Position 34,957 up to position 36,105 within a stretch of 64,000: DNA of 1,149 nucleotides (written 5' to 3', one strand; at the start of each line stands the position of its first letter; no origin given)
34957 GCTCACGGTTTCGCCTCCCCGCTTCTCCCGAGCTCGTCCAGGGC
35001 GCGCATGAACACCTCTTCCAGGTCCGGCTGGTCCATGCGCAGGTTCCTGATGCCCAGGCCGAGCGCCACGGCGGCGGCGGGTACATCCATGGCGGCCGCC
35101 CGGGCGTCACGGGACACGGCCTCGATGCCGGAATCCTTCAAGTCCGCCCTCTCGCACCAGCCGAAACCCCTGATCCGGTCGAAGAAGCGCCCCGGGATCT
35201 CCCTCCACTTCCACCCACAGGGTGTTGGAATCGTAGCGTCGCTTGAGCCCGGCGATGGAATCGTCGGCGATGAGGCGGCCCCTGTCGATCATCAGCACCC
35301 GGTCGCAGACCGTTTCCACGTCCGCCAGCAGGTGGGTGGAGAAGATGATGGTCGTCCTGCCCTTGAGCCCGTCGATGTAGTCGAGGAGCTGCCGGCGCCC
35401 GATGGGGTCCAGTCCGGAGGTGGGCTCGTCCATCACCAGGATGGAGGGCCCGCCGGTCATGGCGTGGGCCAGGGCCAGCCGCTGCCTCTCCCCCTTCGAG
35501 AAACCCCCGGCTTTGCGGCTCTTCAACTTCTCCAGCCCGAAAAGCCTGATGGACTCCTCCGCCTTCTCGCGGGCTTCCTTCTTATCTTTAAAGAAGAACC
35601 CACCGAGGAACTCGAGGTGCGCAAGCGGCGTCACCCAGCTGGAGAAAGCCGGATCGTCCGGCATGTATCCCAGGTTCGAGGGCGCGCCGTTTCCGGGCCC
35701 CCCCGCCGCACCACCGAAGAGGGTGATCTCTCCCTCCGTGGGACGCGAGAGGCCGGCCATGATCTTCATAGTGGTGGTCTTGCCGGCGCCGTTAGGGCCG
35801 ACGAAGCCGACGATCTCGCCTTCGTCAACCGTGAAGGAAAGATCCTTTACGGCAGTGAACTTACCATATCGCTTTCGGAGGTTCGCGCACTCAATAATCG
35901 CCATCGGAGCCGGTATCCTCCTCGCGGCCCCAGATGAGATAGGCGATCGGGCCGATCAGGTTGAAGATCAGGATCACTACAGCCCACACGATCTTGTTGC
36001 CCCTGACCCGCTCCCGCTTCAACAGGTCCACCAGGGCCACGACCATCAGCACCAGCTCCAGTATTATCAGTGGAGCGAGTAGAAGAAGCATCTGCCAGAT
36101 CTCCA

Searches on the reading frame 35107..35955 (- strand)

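Call 62: search_protein_families(library=pfam, proteins=[window:35107-35955:-], max_evalue=0.001)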
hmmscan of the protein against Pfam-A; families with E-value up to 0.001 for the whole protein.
window:35107-35955:- (282 aa): 2 families
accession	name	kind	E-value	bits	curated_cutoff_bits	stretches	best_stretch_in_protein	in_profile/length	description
PF00005.33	ABC_tran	-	4.9e-28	98.9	25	1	36-180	1-137/137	ABC transporter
PF13304.12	AAA_21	-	2.8e-11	44.5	27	1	135-208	221-298/304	AAA domain, putative AbiEii toxin, Type IV TA system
